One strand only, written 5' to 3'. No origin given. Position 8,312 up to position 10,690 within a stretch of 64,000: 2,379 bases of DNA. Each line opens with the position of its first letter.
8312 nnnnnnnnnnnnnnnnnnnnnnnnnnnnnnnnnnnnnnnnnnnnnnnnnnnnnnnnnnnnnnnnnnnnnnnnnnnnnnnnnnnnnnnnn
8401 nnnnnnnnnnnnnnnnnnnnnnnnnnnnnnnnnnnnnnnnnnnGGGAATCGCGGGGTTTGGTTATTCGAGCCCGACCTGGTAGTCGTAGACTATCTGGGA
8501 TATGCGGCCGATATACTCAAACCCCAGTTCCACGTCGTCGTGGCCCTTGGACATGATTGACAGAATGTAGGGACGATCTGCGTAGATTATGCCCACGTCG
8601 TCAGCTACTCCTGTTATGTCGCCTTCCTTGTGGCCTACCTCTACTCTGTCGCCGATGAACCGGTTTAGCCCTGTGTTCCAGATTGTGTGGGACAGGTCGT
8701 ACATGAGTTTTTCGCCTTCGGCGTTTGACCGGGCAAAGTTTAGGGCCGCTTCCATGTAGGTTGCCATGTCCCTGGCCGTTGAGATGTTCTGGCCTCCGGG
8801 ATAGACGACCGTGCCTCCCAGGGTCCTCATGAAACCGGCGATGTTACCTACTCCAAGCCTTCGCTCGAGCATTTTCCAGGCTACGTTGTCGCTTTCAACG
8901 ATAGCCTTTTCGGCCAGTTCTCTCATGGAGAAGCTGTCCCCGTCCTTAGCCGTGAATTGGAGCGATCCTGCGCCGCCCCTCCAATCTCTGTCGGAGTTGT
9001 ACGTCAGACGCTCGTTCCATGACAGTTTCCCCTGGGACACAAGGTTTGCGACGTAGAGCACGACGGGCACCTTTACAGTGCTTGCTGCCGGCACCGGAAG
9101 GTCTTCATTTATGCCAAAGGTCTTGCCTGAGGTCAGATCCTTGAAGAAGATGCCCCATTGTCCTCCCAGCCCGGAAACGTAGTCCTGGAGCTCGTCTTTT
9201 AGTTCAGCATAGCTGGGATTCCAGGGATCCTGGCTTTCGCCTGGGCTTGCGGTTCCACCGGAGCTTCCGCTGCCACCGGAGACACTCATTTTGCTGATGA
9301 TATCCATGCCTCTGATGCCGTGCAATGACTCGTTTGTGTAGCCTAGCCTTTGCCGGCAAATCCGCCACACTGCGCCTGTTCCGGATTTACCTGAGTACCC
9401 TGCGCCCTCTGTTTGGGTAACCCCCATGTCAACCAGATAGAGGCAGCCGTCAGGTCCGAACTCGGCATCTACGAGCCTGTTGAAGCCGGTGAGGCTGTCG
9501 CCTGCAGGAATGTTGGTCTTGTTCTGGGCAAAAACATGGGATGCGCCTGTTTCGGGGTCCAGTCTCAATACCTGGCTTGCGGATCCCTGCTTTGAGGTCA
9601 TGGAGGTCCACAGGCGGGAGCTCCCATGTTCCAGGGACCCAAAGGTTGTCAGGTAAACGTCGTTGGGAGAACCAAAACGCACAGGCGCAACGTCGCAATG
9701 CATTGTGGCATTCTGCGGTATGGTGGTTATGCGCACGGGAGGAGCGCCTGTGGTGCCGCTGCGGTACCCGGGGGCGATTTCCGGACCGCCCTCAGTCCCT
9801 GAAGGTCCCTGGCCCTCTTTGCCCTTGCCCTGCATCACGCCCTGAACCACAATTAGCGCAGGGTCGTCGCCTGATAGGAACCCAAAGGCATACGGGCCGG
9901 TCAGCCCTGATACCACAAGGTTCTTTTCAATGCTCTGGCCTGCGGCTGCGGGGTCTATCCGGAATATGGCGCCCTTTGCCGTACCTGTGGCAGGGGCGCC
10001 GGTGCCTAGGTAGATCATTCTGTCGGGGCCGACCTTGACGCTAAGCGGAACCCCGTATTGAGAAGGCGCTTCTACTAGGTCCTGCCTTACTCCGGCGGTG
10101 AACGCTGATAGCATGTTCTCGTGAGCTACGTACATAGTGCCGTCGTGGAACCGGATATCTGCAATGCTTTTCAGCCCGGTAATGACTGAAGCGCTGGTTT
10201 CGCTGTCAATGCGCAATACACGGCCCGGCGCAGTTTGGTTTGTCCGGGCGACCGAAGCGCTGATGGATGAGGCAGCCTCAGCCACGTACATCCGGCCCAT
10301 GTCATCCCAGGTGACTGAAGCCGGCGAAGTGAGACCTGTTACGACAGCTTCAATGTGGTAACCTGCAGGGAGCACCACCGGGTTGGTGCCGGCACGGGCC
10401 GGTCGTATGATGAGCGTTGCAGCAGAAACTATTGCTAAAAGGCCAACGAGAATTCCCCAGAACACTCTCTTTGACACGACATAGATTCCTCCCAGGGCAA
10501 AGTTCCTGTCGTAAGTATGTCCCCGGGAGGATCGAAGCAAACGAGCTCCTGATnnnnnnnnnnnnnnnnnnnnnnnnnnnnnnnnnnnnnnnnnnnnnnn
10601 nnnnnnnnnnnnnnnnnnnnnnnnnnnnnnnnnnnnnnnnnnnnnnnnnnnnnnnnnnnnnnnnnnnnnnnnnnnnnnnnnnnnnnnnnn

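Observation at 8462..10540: Large secreted beta-propeller fused to a degenerate class-A beta-lactamase-like domain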

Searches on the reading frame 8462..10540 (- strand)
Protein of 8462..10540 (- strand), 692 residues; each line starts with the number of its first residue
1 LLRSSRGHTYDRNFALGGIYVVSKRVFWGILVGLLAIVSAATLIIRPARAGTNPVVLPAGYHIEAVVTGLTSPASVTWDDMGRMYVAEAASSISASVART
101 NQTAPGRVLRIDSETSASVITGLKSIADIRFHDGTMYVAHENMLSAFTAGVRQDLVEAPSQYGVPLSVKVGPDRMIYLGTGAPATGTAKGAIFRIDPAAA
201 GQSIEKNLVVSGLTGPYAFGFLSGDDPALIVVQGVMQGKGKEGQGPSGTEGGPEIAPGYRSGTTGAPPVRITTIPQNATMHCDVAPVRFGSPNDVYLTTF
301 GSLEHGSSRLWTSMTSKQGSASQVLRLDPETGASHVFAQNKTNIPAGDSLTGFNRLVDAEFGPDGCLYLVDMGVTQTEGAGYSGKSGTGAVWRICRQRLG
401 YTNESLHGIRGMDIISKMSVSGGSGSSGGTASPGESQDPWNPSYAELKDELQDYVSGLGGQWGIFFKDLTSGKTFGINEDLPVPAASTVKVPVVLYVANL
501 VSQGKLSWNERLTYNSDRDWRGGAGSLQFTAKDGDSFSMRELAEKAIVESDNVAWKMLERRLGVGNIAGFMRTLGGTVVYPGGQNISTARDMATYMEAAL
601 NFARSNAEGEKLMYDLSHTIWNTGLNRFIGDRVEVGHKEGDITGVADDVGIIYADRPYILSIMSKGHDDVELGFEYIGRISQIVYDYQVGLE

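Call 3: search_protein_families(library=pfam, proteins=[window:8462-10540:-], max_evalue=1)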
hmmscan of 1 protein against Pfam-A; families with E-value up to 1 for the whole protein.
window:8462-10540:- (692 aa): 4 families
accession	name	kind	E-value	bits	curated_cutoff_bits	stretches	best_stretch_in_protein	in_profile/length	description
PF13354.11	Beta-lactamase2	-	8.4e-46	156.4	22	1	463-663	1-213/214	Beta-lactamase enzyme family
PF00144.29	Beta-lactamase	-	6.7e-07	29.2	27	1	468-543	37-100/329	Beta-lactamase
PF23500.1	DUF7133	-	1.1e-05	25.4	27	2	56-92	10-48/385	Domain of unknown function (DUF7133)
PF00768.25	Peptidase_S11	-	0.0021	18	27.6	1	477-554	29-107/239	D-alanyl-D-alanine carboxypeptidase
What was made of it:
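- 9347..10378 (-): Six-bladed beta-propeller, residues 55-398. It derives from the sGDH/NHL type but is eroded. Call 3: DUF7133 at 25.4 bits, below its 27-bit cut-off.
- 8465..9223 (-): PBP-A/3cjm-like serine hydrolase domain with the class A beta-lactamase fold, residues 440-692. Call 3: PF13354, E 8e-46.
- On Pfam Beta-lactamase2 (PF13354) superfamily domain: 156.4 bits, E 8.4e-46, covering profile positions 1-213 of 214 (call 3).
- On PQQ-dependent soluble glucose/sorbosone dehydrogenase (PF07995 / TIGR03606): The window protein has no GSDH hit, and only DUF7133 at 25.4 bits, below its 27-bit cut-off (call 3).
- Checked: A C-terminal domain colinear with class A beta-lactamases: Pfam PF13354, 156 bits, E 8.4e-46, residues 463-663 (call 3).
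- PF13354, E 8e-46 (call 3).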

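Call 4: search_protein_families(library=ncbifam, proteins=[window:8462-10540:-], max_evalue=1)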
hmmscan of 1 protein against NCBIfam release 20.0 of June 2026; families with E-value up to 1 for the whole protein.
window:8462-10540:- (692 aa): 28 families (the best 25 are shown)
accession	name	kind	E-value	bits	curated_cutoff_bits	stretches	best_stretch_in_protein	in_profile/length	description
NF033103.1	bla_class_A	equivalog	1.1e-17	64.1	200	1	451-686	2-255/257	class A beta-lactamase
NF033206.1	ScyE_fam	subfamily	1.2e-17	64.4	80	3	58-143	241-322/333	ScyD/ScyE family protein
NF012099.1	SubclassA2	equivalog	8.3e-11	41.5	320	1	446-688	1-270/275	class A beta-lactamase, subclass A2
TIGR02604.1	Piru_Ver_Nterm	subfamily_domain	3.8e-10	39.7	122.2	2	354-395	321-364/367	PVC-type heme-binding CxxCH protein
NF012142.0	blaSME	exception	3.9e-07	29.6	650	1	457-576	43-161/294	SME family carbapenem-hydrolyzing class A beta-lactamase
NF047556.1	blaACA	exception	4.2e-07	29.4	592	1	432-578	29-168/298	ACA family class A beta-lactamase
NF000428.4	blaFRI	exception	1.8e-05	24.3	600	1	450-578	32-159/294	FRI family carbapenem-hydrolyzing class A beta-lactamase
NF000232.1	lactamase_L2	exception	1.8e-05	24.3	540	1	458-578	54-172/303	L2 family extended-spectrum class A beta-lactamase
NF050797.1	blaCESS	exception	2.7e-05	23.6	525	1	458-575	47-162/296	CESS family extended-spectrum class A beta-lactamase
NF000414.2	blaPME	exception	6.5e-05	22.4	650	1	458-566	49-157/309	PME family extended-spectrum class A beta-lactamase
NF000538.1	classA_carba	equivalog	8.1e-05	22.1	390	1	458-577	5-123/254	carbapenem-hydrolyzing class A beta-lactamase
NF041590.1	blaCAE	exception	0.00039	19.7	625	1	459-573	46-160/300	CAE family broad-spectrum class A beta-lactamase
NF000400.3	blaIMI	exception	0.0006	18.9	600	1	448-576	32-159/292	IMI family carbapenem-hydrolyzing class A beta-lactamase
NF000512.2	blaSGM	exception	0.00069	19.1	500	1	458-578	30-149/285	SGM family class A beta-lactamase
NF033174.0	blaPSV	exception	0.0007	19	550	1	445-578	20-151/283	PSV family class A beta-lactamase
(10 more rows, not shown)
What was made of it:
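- On Ambler class A beta-lactamase: 64.1 bits (call 4).
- Closest known: Ambler class A beta-lactamases. Different: It falls far below the curated HMM cut-offs (call 4).
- The curated class A model scores 64 bits against a cut-off of 200 (call 4). It hits Pfam Beta-lactamase2 and shows weak similarity to many class A families (calls 3, 4). The bla_class_A model scores 64 bits against a cut-off of 200 (call 4).
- Tried and rejected: ScyD/ScyE and PVC-type heme-binding-protein N-domain similarities: below their cut-offs for the window protein (call 4).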

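Call 5: search_solved_structures(query=window:8462-10540:-, max_evalue=1, show_alignments=3)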
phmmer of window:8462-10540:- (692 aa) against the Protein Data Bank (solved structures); distinct sequences matched with E-value up to 1: 104 (the best 60 are shown).
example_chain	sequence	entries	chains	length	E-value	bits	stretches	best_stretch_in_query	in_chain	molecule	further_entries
2j7v_A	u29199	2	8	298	6.9e-20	74.3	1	441-686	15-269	TLL2115 PROTEIN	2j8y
2j9o_A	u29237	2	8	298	7.6e-20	74.1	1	441-686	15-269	TLL2115 PROTEIN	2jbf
3cjm_A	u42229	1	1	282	7.7e-17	64.2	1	445-688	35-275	Putative beta-lactamase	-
5fqq_A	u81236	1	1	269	1.8e-09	39.8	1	445-579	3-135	GNCA4 LACTAMASE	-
5fqi_A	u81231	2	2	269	1.9e-09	39.8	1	445-579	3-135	GNCA4 LACTAMASE W229D AND F290W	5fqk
6ty6_A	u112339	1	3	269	1.9e-09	39.8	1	445-579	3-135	Beta lactamase (GNCA4-2)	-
6txd_A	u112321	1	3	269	1.9e-09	39.8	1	445-579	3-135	Beta lactamase (GNCA4-12)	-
6tww_A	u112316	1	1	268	2.2e-09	39.6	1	446-579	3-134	Beta-Lactamase (GNCA4)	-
4ewf_A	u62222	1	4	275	2.2e-09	39.6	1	470-682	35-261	Beta-lactamase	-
4c75_A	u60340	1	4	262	6.2e-08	34.8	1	445-579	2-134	BETA-LACTAMASE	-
5fqm_A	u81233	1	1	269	1.5e-07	33.5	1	445-578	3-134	GNCA BETA LACTAMASE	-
4b88_A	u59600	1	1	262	1.6e-07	33.4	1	445-578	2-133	BETA-LACTAMASE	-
4uhu_A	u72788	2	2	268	1.8e-07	33.2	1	445-578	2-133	GNCA LACTAMASE W229D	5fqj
6yrs_A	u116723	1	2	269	4.1e-07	32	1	445-578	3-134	ancestral beta-lactamase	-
4c6y_A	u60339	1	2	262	1.3e-06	30.4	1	446-579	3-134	BETA-LACTAMASE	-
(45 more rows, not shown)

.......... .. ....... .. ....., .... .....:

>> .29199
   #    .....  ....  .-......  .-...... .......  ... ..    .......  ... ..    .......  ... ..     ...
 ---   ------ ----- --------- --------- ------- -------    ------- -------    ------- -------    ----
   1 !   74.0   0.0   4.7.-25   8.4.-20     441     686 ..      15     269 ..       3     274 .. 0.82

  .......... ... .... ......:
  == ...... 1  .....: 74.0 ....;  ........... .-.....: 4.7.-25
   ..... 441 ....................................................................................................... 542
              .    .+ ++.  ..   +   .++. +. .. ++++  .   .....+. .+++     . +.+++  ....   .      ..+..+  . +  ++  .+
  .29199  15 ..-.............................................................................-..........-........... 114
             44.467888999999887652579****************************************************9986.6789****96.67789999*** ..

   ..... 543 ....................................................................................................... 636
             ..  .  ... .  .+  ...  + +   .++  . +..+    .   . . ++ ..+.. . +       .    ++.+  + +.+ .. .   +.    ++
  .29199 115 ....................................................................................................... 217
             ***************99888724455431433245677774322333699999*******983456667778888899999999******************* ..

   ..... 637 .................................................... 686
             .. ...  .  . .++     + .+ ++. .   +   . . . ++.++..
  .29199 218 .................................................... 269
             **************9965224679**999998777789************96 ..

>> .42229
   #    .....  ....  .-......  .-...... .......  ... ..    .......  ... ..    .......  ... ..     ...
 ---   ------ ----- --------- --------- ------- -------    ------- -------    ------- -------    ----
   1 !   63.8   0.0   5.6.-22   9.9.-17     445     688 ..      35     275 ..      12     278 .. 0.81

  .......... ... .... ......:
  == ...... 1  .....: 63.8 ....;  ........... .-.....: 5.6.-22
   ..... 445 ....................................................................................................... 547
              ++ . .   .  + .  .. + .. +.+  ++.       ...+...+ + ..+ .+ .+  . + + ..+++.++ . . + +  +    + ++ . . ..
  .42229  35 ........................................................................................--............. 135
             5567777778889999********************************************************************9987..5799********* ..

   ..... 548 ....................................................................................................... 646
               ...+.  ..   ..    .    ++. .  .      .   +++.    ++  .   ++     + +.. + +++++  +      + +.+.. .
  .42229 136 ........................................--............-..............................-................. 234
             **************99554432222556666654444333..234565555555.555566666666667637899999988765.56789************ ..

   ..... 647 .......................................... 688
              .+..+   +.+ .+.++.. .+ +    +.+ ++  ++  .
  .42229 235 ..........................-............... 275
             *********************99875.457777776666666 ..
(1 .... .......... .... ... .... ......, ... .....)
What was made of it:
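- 8465..9223 (-): Call 5: Tll2115, E 7e-20.
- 8786..8806 (-): V579-Y-P-G-G-Q-N585, the omega-loop equivalent. Tyr stands where class A enzymes have Glu166, and there is no Glu. Call 5: alignment to PBP-A wild type and the L158E mutant.
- On PBP-A family (cyanobacterial class-A-like DD-peptidases): In the call 5 alignment, '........' of PBP-A pairs with '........', so Glu96 aligns with Gly523.
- The best solved relatives are PBP-A/Tll2115 (E 7e-20) and 3cjm (call 5).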

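Call 7: find_homologous_proteins(query=window:8462-10540:-, max_evalue=0.00001)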
Query window:8462-10540:- (692 aa): 31 proteins with E <= 0.00001 among 8000 candidates.
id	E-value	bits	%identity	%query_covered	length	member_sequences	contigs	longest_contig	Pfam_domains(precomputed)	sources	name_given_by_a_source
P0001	0.0e+0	1561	100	100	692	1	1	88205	PF13354.13,PF23500.2,PF00144.30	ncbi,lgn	-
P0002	0.0e+0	1298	86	97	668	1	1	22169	PF13354.13,PF23500.2,PF00144.30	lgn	-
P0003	1.1e-215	736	56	97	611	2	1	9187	PF13354.13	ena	-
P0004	8.1e-177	608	54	65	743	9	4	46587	PF13354.13,PF23500.2,PF22807.3,PF07995.18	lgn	-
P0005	4.4e-174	599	43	97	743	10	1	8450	PF13354.13,PF23500.2,PF22807.3,PF07995.18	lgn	-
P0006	6.9e-173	595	48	74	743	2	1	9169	PF13354.13,PF23500.2,PF22807.3,PF07995.18,PF00144.30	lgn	-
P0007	9.9e-170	584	59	60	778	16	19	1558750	PF13354.13,PF23500.2,PF07995.18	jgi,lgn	jgi:beta-lactamase class A/glucose/arabinose dehydrogenase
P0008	4.8e-167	576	56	60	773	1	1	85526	PF13354.13,PF23500.2,PF07995.18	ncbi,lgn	-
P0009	5.8e-167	575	49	74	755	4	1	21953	PF13354.13,PF23500.2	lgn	-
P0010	4.4e-166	572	57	60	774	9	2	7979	PF13354.13,PF23500.2,PF07995.18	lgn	-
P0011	5.1e-165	569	57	60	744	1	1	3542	PF13354.13,PF23500.2,PF07995.18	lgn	-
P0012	1.1e-164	568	57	60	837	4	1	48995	PF13354.13,PF23500.2,PF07995.18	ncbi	-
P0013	1.2e-164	568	41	95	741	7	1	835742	PF13354.13,PF23500.2,PF22807.3,PF07995.18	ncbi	-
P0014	2.7e-164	566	58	60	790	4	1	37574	PF13354.13,PF07995.18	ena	-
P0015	2.9e-164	566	46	74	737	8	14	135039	PF13354.13,PF23500.2,PF22807.3,PF07995.18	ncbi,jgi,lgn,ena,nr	ncbi:MAG TPA: hypothetical protein GX500_06150 [Firmicutes bacterium]|nr:hypothetical protein [Candi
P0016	4.2e-164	566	40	96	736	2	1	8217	PF13354.13,PF23500.2,PF22807.3,PF07995.18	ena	-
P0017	5.4e-163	562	46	97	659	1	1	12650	PF13354.13,PF23500.2,PF07995.18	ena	-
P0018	2.9e-162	560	55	62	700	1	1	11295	PF13354.13,PF23500.2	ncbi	-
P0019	3.8e-161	556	54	59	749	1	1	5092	PF13354.13,PF23500.2,PF07995.18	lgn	-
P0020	1.2e-160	554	53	65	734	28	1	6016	PF13354.13,PF23500.2,PF07995.18,PF00144.30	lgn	-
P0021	1.3e-158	548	56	59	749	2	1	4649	PF13354.13,PF23500.2,PF22807.3,PF07995.18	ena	-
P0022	1.2e-157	544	51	67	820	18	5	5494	PF13354.13,PF23500.2,PF07995.18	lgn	-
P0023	5.0e-157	542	54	59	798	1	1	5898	PF13354.13,PF23500.2,PF07995.18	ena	-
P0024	1.8e-155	537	47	74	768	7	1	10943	PF13354.13,PF23500.2,PF07995.18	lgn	-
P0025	2.0e-154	534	47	74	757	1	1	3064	PF13354.13,PF23500.2,PF07995.18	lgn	-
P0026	2.1e-154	534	54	60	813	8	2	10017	PF13354.13,PF23500.2,PF07995.18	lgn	-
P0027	3.6e-153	530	57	53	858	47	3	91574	PF13354.13,PF23500.2,PF07995.18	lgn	-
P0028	7.2e-147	509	45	76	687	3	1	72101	PF13354.13,PF07995.18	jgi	jgi:beta-lactamase class A/glucose/arabinose dehydrogenase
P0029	8.1e-137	476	47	73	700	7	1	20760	PF13354.13,PF07995.18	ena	-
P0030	4.5e-120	420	71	37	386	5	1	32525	PF13354.13,PF00144.30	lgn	-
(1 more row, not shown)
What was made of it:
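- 8462..10540 (-): Longest ORF (692 aa from TTG), including the stop codon at 8462-8464. An identical protein, P0001, is in public collections (call 7).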

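Call 12: find_encoding_contigs(protein=P0001, flank=8000, max_places=3)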
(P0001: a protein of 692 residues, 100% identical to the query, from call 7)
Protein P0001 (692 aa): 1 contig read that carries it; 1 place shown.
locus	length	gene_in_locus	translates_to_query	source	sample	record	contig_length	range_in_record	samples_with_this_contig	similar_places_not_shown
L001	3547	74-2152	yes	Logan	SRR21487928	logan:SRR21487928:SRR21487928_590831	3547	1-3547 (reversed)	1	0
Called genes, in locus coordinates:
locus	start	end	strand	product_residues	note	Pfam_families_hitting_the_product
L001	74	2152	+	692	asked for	PF23500:DUF7133 (faint), PF00144:Beta-lactamase (faint), PF13354:Beta-lactamase2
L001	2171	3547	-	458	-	?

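Call 23: find_related_loci(query=A1, collection=genome_contigs, flank=8000)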
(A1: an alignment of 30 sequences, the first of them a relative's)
Query A1 (692 aa) in genome_contigs; peptide patterns used: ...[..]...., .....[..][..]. (x = any residue, [..] = any of these).
80 stretches matched a pattern; 64 encode a relative of the query (tblastn E <= 1e-3); 64 distinct loci.
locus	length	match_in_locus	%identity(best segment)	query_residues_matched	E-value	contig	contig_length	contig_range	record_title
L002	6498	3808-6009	44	22-692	5e-174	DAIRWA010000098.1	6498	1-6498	MAG TPA_asm: Bacillota bacterium isolate CTOTU40645 NODE_4699_length_6498_cov_3.530809, whole genome shotgun sequence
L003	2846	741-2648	45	49-691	5e-180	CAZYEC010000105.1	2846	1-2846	MAG TPA_asm: uncultured Eubacteriales bacterium isolate binchicken_co39_290 genome assembly, contig: NODE_69200_length_2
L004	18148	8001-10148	43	39-692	3e-159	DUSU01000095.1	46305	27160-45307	MAG TPA_asm: Candidatus Fermentithermobacillaceae bacterium isolate AS04akNAM_77 59285_AS04, whole genome shotgun sequen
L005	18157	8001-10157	41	35-692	3e-157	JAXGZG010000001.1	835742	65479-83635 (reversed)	MAG: Bacillota bacterium isolate AnMBR.bin531 bin531_1, whole genome shotgun sequence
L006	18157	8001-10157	42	35-692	2e-155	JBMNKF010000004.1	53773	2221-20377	MAG: Bacillota bacterium isolate SBF912LR0HQ0015 contig_40540, whole genome shotgun sequence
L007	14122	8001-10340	57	46-691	1e-151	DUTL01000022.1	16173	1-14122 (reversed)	MAG TPA_asm: Candidatus Fermentithermobacillaceae bacterium isolate AS05jafATM_71 6565_AS05, whole genome shotgun sequen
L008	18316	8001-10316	58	19-691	4e-151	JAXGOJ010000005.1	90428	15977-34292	MAG: Bacillota bacterium isolate AnMBR.bin277 bin277_5, whole genome shotgun sequence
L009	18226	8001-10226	59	55-691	8e-150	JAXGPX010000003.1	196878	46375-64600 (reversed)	MAG: Bacillota bacterium isolate AnMBR.bin312 bin312_3, whole genome shotgun sequence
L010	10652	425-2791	58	22-691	6e-149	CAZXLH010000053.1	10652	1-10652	MAG TPA_asm: uncultured Eubacteriales bacterium isolate SRP192927_co8_49 genome assembly, contig: NODE_5956_length_10652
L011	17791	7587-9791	48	25-692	5e-147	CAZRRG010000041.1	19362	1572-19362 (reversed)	MAG TPA_asm: uncultured Eubacteriales bacterium isolate binchicken_co117_464 genome assembly, contig: NODE_5307_length_1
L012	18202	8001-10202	57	25-691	6e-147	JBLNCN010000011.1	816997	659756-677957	MAG: Bacillota bacterium isolate MAG124 PRJNA950955_bin31_renamed_10, whole genome shotgun sequence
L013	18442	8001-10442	48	20-691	3e-145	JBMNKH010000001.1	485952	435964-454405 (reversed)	MAG: Bacillota bacterium isolate SBF912LR0HQ0183 contig_19650, whole genome shotgun sequence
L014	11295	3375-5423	55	25-692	8e-144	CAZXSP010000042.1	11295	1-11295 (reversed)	MAG TPA_asm: uncultured Eubacteriales bacterium isolate binchicken_co39_245 genome assembly, contig: NODE_13681_length_1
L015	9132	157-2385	46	30-691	2e-143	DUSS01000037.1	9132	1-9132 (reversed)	MAG TPA_asm: Candidatus Fermentithermobacillaceae bacterium isolate AS04akNAM_61 16148_AS04, whole genome shotgun sequen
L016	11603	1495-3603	47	55-691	2e-143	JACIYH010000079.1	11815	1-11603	MAG: Bacillota bacterium isolate MAG-73 Firmicutes_C3_bin32_Scaffold_79, whole genome shotgun sequence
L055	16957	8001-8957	42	366-688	3e-64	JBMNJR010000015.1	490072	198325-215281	MAG: bacterium isolate SBF912LR0HQ0128 contig_77, whole genome shotgun sequence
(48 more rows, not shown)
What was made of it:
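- On PBP-A family (cyanobacterial class-A-like DD-peptidases): Fermentithermobacillaceae MAGs (call 23).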
